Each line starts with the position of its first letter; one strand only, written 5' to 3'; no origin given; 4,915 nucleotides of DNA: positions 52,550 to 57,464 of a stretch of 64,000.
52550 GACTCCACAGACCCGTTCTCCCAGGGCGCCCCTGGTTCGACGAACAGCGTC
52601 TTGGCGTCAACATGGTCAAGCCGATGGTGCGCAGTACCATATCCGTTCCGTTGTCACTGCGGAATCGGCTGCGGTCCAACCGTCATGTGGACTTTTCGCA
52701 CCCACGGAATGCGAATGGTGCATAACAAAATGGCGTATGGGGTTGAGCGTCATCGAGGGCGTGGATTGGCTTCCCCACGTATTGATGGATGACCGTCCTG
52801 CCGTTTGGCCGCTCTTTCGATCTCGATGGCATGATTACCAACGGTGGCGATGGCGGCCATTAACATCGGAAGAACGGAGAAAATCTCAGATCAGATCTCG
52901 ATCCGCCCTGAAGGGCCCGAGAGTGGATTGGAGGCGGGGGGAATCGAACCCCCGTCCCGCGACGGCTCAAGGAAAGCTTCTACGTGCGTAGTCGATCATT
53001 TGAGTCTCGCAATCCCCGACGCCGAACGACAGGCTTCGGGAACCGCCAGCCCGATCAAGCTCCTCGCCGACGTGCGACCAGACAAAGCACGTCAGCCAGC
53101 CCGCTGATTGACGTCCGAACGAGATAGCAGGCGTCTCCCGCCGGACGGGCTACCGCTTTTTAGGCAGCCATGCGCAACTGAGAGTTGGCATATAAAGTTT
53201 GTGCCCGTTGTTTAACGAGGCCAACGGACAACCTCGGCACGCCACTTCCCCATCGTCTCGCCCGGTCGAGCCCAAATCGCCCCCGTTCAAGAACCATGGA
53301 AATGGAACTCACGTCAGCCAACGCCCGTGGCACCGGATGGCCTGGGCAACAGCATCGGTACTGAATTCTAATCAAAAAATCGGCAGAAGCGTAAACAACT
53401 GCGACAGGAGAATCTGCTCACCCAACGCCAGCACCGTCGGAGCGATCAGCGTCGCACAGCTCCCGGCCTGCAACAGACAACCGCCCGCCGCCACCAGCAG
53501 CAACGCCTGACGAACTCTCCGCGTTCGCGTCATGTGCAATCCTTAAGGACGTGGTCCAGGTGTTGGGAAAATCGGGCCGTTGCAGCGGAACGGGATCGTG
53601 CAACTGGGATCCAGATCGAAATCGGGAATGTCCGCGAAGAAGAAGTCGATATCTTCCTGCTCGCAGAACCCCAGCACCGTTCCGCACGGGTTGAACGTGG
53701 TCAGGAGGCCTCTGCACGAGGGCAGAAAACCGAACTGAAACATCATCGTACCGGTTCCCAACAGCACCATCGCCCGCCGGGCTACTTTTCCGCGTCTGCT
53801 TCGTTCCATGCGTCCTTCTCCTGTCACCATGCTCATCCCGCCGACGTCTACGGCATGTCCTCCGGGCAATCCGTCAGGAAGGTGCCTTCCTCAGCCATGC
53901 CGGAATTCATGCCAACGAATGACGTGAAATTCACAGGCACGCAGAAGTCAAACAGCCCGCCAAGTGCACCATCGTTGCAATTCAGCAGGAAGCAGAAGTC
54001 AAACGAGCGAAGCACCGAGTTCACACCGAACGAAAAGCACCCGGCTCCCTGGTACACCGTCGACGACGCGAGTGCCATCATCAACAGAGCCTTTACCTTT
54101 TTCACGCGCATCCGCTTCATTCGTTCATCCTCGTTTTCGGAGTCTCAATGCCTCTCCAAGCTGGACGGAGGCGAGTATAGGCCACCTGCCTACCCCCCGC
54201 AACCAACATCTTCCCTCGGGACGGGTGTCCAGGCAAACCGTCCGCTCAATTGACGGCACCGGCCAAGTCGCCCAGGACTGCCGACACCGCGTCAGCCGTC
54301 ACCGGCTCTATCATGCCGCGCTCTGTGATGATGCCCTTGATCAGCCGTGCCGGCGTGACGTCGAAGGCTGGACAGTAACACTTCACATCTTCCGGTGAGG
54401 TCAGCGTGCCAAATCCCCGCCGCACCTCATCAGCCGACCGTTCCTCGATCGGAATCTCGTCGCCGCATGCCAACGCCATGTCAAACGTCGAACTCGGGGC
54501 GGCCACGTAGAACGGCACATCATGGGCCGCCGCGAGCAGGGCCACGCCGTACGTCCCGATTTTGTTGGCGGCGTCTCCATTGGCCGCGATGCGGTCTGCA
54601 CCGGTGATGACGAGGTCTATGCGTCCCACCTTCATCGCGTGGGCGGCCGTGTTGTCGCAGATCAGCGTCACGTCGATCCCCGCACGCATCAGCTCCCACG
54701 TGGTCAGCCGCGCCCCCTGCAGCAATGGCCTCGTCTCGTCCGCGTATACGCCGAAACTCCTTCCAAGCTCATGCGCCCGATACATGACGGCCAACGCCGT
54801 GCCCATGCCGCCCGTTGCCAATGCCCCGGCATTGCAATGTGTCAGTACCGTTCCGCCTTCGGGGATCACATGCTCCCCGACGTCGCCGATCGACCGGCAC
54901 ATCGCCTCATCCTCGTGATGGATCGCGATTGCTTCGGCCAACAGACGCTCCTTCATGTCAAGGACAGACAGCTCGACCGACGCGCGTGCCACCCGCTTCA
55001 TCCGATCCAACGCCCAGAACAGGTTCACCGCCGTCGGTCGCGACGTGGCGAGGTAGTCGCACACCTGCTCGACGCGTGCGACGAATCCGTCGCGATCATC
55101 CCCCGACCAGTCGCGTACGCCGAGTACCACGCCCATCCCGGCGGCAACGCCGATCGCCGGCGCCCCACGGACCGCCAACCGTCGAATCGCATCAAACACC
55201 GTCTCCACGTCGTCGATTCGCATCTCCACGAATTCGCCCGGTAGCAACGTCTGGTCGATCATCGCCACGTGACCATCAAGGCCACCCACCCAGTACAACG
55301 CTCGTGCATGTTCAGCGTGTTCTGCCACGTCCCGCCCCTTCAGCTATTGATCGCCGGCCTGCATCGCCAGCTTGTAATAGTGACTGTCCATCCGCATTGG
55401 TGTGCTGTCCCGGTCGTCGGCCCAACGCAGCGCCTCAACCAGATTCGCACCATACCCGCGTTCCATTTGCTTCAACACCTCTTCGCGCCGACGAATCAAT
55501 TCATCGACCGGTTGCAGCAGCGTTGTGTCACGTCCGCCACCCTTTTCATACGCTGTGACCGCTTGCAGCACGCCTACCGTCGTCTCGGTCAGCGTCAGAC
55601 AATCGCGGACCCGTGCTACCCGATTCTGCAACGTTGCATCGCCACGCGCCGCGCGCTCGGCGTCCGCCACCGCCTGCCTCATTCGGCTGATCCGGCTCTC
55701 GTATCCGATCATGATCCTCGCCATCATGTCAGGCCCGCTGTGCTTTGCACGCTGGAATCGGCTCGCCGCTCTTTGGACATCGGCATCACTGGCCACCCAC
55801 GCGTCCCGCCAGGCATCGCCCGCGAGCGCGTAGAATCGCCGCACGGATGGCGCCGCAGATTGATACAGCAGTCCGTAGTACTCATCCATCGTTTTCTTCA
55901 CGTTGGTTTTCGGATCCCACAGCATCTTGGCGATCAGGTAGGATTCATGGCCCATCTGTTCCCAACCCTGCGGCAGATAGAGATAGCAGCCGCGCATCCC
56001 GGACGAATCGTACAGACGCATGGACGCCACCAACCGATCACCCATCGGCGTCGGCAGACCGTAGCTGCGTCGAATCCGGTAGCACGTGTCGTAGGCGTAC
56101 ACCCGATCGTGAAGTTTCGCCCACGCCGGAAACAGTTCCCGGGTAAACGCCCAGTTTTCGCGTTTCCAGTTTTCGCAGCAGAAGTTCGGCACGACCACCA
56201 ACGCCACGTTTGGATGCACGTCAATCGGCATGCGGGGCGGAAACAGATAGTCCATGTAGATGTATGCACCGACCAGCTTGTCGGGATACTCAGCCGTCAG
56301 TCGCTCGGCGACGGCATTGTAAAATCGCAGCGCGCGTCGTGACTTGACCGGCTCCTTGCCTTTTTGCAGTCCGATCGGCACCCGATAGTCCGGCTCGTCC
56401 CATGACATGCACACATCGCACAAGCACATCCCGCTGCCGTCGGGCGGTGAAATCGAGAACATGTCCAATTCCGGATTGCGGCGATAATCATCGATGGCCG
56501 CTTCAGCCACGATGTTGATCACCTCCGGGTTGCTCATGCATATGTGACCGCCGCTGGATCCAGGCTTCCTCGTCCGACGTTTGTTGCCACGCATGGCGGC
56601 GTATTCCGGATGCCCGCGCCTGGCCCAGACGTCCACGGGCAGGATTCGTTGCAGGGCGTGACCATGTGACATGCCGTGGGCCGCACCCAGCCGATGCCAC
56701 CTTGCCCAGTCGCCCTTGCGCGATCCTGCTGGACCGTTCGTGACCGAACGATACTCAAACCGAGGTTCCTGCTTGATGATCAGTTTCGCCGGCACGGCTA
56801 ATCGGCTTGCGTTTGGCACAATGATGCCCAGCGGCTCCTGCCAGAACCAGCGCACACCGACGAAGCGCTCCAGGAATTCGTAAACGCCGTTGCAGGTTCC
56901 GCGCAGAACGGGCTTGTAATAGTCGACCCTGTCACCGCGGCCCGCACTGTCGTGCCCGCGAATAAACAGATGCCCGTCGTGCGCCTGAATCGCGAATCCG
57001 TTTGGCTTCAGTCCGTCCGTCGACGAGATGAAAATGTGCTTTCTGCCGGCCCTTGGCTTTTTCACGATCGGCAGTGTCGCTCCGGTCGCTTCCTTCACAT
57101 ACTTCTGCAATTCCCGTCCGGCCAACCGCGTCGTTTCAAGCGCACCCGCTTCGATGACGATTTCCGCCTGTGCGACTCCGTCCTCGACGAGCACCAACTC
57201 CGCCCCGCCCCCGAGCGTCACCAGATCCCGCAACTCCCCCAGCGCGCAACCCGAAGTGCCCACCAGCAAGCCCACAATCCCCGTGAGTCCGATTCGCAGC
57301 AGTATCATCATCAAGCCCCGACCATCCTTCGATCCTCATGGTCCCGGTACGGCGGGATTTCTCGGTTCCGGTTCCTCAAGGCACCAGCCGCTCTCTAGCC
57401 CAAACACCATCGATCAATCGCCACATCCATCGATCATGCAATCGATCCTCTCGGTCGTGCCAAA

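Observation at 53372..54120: Tandem triad of small Cys-containing exported proteins sharing a basic-hydrophobic-Q-x-G-x-C N-terminus, immediately upstream of ssrA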

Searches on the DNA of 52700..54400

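Call 61: search_rna_families(source=window, start=52700, end=54400, threshold=evalue, max_evalue=1)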
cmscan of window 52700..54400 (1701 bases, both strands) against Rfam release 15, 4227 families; matches with E-value up to 1: 3.
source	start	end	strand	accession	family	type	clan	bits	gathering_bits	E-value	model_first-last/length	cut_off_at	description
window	52928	53284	-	RF00023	tmRNA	Gene;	CL00001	171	47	1.8e-69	1-374/374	no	transfer-messenger RNA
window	52898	52956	-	RF04321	tmRNA_permuted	Gene;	-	20.4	47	0.13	33-105/213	no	permuted transfer-messenger RNA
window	52931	52968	-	RF01684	mascRNA-menRNA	Gene;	-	19.1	42.5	0.97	1-56/56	no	MALAT1-associated small cytoplasmic RNA/MEN beta RNA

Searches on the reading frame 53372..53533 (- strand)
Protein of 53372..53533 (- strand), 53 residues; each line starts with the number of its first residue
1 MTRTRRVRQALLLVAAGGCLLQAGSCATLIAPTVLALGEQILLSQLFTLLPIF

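Call 4: search_protein_families(library=pfam, proteins=[window:53372-53533:-], max_evalue=10)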
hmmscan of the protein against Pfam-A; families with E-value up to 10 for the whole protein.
window:53372-53533:- (53 aa): 0 families

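Call 5: search_protein_families(library=ncbifam, proteins=[window:53372-53533:-], max_evalue=10)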
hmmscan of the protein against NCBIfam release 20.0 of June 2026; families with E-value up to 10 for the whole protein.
window:53372-53533:- (53 aa): 0 families

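Call 20: find_homologous_proteins(query=window:53372-53533:-, max_evalue=1)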
Query window:53372-53533:- (53 aa): 1 proteins with E <= 1 among 1 candidates.
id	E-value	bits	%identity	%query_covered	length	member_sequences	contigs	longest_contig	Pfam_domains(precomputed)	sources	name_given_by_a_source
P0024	7.5e-24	99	100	100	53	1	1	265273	-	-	-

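Call 36: find_encoding_contigs(protein=P0024, flank=10000, max_places=3)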
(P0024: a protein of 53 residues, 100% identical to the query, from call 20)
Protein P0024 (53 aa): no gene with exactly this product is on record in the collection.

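Call 68: search_protein_families(library=padloc, proteins=[window:53372-53533:-], max_evalue=1)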
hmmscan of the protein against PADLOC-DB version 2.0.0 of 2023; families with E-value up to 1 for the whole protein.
window:53372-53533:- (53 aa): 0 families

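Call 69: search_protein_families(library=phrogs, proteins=[window:53372-53533:-], max_evalue=1)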
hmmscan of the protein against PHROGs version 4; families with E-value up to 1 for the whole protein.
window:53372-53533:- (53 aa): 0 families

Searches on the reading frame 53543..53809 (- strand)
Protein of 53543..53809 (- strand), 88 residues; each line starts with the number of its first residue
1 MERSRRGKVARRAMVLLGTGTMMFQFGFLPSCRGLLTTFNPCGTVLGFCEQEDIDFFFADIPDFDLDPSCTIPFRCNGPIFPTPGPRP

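Call 4: search_protein_families(library=pfam, proteins=[window:53543-53809:-], max_evalue=10)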
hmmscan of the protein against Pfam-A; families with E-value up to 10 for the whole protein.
window:53543-53809:- (88 aa): 0 families

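Call 5: search_protein_families(library=ncbifam, proteins=[window:53543-53809:-], max_evalue=10)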
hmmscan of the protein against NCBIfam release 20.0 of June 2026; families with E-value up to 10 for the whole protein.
window:53543-53809:- (88 aa): 0 families

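Call 19: find_homologous_proteins(query=window:53543-53809:-, max_evalue=0.1)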
Query window:53543-53809:- (88 aa): 7 proteins with E <= 0.1 among 7 candidates.
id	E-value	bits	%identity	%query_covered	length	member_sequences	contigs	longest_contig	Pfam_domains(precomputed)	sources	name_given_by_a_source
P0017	3.0e-42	160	81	100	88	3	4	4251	-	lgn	-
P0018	2.9e-33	131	66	100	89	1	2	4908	-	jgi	jgi:hypothetical protein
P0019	3.4e-27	112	61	94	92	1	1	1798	-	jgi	jgi:hypothetical protein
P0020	2.0e-26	109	60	98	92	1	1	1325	-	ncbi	-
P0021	2.4e-17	80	61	68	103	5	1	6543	-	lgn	-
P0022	3.1e-17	80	58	83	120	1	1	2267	-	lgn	-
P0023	4.3e-16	76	55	78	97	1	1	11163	-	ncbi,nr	ncbi:MAG: hypothetical protein GY842_18700 [bacterium]|nr:hypothetical protein [bacterium]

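Call 68: search_protein_families(library=padloc, proteins=[window:53543-53809:-], max_evalue=1)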
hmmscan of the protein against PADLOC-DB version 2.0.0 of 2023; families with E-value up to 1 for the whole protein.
window:53543-53809:- (88 aa): 0 families

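Call 69: search_protein_families(library=phrogs, proteins=[window:53543-53809:-], max_evalue=1)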
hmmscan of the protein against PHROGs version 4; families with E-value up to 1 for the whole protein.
window:53543-53809:- (88 aa): 0 families

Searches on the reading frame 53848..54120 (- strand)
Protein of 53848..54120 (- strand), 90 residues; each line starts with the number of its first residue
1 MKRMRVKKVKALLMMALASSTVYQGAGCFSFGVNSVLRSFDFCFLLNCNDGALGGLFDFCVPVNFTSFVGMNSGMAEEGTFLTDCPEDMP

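Call 4: search_protein_families(library=pfam, proteins=[window:53848-54120:-], max_evalue=10)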
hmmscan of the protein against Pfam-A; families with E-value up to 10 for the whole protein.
window:53848-54120:- (90 aa): 0 families

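Call 5: search_protein_families(library=ncbifam, proteins=[window:53848-54120:-], max_evalue=10)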
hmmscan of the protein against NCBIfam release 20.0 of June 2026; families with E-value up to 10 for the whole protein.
window:53848-54120:- (90 aa): 1 family
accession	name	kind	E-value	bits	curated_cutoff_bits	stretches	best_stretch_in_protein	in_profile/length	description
NF052666.1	VPA0252_fam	equivalog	0.2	11.7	100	1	7-30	2-25/78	VPA0252 family protein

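Call 7: find_homologous_proteins(query=window:53848-54120:-, max_evalue=1)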
Query window:53848-54120:- (90 aa): 16 proteins with E <= 1 among 17 candidates.
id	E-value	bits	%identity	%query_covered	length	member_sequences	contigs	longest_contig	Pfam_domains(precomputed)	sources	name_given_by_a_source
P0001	4.5e-54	198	100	100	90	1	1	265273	-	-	-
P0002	2.4e-30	122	64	98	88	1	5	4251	-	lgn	-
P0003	1.6e-28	116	61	98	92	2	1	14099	-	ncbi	-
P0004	1.4e-21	94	52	99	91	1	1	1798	-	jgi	jgi:hypothetical protein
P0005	2.0e-21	94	56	97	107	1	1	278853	-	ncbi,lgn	-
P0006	1.4e-20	91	53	98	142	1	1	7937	-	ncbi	-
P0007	6.3e-20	89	53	99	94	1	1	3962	-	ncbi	-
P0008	1.3e-19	88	52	97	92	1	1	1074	-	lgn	-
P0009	4.8e-18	83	52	97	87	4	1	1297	-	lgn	-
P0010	1.1e-17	82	57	96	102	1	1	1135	-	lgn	-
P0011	1.7e-17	81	50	98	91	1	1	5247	-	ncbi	-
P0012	8.3e-17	79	49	98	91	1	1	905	-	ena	-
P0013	1.0e-16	79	63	67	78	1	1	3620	-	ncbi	-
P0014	1.6e-16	78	55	87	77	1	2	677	-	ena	-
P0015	1.7e-16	78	52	97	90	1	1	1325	-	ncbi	-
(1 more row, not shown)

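Call 14: find_related_loci(query=A1, collection=genome_contigs, flank=4000)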
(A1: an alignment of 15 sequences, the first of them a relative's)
Query A1 (90 aa) in genome_contigs; peptide patterns used: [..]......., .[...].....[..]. (x = any residue, [..] = any of these).
119 stretches matched a pattern; 8 encode a relative of the query (tblastn E <= 1e-3); 8 distinct loci.
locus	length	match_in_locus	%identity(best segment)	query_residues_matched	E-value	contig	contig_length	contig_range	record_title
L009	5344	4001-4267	61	2-89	1e-33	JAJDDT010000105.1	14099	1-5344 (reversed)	MAG: Phycisphaerae bacterium isolate OFTM371 OFTM371_104, whole genome shotgun sequence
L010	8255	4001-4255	56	1-87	1e-25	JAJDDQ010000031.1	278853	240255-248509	MAG: Phycisphaerae bacterium isolate OFTM258 OFTM258_30, whole genome shotgun sequence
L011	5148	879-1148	51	1-87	2e-24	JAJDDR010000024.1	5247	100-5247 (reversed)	MAG: Phycisphaerae bacterium isolate OFTM285 OFTM285_23, whole genome shotgun sequence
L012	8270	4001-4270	47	1-89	3e-24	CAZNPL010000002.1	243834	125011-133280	MAG TPA_asm: uncultured Phycisphaeraceae bacterium isolate SRP141376_co2_188 genome assembly, contig: NODE_54_length_243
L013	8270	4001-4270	52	1-90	1e-23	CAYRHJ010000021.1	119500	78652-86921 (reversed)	MAG TPA_asm: uncultured Phycisphaeraceae bacterium isolate binchicken_co31_456 genome assembly, contig: k141_535780, who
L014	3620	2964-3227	49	1-86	6e-23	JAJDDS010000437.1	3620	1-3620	MAG: Phycisphaerae bacterium isolate OFTM321 OFTM321_436, whole genome shotgun sequence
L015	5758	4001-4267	49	1-88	2e-21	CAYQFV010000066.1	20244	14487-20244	MAG TPA_asm: uncultured Phycisphaeraceae bacterium isolate binchicken_co253_191 genome assembly, contig: NODE_1439_lengt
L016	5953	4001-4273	50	1-86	4e-21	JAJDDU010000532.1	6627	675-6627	MAG: Phycisphaerae bacterium isolate OFTM5 OFTM5_531, whole genome shotgun sequence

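Call 68: search_protein_families(library=padloc, proteins=[window:53848-54120:-], max_evalue=1)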
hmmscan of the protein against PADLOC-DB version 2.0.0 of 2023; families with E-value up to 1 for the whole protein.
window:53848-54120:- (90 aa): 0 families

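Call 69: search_protein_families(library=phrogs, proteins=[window:53848-54120:-], max_evalue=1)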
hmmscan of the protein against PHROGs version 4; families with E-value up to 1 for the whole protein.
window:53848-54120:- (90 aa): 0 families

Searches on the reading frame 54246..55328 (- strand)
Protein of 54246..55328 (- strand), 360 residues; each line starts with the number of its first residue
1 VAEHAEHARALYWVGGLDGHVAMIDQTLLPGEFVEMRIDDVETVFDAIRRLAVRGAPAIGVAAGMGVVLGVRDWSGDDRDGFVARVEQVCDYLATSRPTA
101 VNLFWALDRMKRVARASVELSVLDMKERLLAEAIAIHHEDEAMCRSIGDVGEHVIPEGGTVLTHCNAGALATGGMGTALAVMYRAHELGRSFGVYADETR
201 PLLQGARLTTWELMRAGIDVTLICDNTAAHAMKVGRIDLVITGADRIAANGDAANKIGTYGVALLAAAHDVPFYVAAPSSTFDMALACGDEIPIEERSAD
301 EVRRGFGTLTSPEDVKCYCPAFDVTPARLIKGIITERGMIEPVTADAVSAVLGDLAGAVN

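Call 62: search_protein_families(library=pfam, proteins=[window:54246-55328:-])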
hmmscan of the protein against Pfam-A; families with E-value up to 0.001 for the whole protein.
window:54246-55328:- (360 aa): 1 family
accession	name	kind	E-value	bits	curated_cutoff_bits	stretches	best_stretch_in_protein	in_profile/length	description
PF01008.23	IF-2B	-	1.1e-87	294.3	22.4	1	53-342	2-280/280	Initiation factor 2 subunit family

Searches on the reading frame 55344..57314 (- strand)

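Call 62: search_protein_families(library=pfam, proteins=[window:55344-57314:-])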
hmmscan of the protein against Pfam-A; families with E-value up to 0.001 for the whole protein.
window:55344-57314:- (656 aa): 1 family
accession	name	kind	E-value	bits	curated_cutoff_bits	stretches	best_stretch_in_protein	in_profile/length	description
PF16126.11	DUF4838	-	3.9e-44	151.6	26.6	1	163-495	6-324/325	Domain of unknown function (DUF4838)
